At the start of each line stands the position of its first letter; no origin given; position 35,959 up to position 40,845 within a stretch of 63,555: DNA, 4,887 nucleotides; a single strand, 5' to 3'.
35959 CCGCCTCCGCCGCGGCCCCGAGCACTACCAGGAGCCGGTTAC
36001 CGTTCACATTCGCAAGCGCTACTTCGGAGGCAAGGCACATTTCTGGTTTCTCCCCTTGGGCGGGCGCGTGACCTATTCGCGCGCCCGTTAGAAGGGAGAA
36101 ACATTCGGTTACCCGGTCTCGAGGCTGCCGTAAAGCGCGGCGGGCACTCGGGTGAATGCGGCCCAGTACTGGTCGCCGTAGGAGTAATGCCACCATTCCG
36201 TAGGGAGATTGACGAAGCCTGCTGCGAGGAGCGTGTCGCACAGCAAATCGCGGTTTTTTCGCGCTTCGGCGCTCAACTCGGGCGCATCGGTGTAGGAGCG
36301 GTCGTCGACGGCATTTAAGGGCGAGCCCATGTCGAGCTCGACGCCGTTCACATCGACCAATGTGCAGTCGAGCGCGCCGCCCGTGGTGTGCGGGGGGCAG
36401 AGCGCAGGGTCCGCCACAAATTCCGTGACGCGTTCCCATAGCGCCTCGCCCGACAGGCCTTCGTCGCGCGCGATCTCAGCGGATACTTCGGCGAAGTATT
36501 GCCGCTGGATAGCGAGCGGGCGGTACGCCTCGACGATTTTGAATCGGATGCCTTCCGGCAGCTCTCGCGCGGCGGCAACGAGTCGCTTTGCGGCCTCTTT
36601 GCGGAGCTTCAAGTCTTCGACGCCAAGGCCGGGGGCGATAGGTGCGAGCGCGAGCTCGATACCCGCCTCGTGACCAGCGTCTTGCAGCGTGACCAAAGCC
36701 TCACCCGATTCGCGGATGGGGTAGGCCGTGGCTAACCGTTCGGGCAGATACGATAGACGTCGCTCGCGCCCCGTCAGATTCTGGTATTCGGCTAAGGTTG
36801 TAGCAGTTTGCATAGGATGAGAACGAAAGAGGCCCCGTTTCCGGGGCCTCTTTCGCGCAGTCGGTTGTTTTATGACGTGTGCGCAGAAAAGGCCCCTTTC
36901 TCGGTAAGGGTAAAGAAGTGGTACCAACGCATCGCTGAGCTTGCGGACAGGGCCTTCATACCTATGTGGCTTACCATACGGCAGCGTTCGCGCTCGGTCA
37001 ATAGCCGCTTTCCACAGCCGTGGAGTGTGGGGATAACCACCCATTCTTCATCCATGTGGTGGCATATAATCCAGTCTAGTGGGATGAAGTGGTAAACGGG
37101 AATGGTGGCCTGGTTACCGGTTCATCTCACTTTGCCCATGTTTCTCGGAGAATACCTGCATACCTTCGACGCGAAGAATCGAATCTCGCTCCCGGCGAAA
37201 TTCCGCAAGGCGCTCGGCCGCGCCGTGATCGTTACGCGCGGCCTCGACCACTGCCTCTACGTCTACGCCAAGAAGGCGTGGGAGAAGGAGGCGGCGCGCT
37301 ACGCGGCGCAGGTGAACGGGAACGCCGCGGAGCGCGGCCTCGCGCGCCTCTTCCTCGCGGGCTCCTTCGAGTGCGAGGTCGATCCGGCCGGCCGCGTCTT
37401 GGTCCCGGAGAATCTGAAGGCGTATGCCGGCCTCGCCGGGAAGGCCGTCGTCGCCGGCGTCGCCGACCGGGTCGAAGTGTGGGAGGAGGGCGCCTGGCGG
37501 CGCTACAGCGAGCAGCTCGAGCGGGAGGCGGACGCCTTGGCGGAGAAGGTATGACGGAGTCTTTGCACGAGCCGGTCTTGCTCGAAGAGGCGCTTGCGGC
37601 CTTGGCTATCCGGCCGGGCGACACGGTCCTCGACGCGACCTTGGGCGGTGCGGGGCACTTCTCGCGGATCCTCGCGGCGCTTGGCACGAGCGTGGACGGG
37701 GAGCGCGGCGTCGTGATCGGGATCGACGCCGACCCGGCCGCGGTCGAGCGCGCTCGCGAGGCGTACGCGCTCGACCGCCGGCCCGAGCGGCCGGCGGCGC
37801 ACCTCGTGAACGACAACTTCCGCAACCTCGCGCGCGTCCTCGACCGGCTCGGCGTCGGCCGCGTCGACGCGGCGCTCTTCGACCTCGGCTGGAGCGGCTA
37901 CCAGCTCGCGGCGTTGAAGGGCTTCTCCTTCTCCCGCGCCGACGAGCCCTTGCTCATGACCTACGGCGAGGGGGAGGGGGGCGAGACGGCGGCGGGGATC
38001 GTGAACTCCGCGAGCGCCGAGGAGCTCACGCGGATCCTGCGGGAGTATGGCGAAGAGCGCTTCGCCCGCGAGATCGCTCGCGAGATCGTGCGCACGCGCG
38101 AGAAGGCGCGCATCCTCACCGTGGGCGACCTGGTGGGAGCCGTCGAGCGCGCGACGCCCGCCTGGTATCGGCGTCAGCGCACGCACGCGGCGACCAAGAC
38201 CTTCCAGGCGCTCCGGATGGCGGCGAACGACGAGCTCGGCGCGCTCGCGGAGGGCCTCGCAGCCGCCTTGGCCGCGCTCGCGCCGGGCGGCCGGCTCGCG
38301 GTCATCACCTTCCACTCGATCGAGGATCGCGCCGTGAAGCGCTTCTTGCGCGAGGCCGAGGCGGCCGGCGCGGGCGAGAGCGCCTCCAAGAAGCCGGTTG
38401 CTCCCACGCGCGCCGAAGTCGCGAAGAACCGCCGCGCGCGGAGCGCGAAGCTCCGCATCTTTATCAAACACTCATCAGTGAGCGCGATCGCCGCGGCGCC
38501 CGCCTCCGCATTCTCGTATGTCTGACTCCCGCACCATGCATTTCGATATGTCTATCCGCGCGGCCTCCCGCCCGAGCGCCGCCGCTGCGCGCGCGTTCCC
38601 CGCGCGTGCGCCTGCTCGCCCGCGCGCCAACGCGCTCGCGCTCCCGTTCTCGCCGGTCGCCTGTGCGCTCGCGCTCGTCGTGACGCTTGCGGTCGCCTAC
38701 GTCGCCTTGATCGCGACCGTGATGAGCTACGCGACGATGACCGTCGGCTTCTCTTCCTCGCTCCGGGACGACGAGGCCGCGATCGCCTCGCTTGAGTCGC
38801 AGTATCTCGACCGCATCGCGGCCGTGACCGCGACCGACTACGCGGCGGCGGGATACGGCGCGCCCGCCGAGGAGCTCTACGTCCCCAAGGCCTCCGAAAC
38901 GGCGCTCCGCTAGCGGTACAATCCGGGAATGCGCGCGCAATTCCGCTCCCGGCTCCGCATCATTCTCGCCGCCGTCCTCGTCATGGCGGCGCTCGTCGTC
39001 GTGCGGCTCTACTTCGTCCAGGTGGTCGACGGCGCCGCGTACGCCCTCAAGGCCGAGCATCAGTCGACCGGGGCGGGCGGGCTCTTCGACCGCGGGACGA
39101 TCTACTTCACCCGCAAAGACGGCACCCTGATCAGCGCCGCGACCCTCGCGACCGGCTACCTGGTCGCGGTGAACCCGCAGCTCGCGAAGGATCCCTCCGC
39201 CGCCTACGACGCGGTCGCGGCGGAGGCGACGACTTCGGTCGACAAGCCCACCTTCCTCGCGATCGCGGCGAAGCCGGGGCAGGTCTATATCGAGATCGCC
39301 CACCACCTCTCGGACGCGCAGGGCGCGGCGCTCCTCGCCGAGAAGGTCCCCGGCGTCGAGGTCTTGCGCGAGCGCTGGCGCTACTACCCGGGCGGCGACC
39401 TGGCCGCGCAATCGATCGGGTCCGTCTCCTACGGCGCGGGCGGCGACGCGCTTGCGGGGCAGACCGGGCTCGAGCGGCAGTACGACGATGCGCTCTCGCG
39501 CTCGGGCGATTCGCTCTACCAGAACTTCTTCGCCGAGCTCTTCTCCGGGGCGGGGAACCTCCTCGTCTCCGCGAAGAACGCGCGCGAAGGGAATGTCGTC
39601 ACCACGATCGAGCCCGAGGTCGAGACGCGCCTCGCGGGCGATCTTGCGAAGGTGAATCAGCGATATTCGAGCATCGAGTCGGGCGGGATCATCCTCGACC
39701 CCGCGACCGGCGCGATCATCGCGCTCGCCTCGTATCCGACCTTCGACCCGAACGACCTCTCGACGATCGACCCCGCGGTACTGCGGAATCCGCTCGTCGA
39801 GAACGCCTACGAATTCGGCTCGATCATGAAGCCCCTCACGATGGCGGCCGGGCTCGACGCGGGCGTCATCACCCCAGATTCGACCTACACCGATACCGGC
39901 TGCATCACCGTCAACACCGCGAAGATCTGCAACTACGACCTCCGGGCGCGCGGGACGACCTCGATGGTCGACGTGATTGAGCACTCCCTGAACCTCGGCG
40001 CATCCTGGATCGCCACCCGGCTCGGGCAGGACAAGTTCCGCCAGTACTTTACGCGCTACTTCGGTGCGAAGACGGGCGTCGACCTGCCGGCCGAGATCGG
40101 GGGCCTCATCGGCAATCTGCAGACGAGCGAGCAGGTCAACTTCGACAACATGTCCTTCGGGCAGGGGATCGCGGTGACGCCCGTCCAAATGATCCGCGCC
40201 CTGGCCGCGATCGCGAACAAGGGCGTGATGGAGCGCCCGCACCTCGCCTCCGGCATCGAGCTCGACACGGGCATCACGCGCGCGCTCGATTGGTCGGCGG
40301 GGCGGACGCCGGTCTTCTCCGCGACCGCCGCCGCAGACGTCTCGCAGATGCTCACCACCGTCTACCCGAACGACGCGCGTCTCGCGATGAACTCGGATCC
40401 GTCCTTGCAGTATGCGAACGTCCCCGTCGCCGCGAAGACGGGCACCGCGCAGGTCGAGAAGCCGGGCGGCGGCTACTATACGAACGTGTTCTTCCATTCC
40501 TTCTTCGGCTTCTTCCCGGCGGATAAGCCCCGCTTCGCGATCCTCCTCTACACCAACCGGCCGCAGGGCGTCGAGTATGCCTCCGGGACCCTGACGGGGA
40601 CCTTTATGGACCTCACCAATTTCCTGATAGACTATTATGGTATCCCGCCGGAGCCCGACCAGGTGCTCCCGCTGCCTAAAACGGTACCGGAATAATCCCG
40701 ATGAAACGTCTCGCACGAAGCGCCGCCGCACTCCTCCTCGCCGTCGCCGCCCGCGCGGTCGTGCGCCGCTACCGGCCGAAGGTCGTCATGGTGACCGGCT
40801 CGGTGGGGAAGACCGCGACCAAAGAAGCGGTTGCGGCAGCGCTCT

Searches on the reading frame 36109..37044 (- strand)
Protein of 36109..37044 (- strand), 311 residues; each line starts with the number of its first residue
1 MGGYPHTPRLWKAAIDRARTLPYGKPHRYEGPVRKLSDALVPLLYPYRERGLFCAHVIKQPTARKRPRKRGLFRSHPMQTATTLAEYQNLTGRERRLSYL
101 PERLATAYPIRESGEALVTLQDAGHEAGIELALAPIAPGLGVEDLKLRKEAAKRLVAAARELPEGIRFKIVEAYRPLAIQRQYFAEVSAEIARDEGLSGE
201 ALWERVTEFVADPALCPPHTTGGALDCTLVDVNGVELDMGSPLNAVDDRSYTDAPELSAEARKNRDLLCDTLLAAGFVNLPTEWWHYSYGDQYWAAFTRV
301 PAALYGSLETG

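Call 63: search_protein_families(library=pfam, proteins=[window:36109-37044:-], max_evalue=0.00001)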
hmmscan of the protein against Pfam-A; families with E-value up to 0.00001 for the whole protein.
window:36109-37044:- (311 aa): 1 family
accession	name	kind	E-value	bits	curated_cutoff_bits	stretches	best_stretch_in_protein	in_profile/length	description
PF01427.22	Peptidase_M15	-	1.3e-18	68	27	1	150-293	44-188/199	D-ala-D-ala dipeptidase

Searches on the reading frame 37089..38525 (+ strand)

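Call 64: search_protein_families(library=pfam, proteins=[window:37089-38525:+], max_evalue=0.00001)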
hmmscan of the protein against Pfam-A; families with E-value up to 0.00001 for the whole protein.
window:37089-38525:+ (478 aa): 1 family
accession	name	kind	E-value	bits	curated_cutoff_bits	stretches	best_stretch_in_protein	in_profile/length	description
PF01795.25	Methyltransf_5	-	1.9e-79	267.8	27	1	158-459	2-307/309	MraW methylase family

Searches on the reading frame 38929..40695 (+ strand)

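Call 64: search_protein_families(library=pfam, proteins=[window:38929-40695:+], max_evalue=0.00001)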
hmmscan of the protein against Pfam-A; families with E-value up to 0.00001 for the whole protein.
window:38929-40695:+ (588 aa): 2 families
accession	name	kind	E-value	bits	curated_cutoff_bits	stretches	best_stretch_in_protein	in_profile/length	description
PF00905.27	Transpeptidase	-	1.3e-58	199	22.1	1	254-557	4-291/299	Penicillin binding protein transpeptidase domain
PF03717.20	PBP_dimer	-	9.6e-07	29.8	24.4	1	116-190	71-159/180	Penicillin-binding Protein dimerisation domain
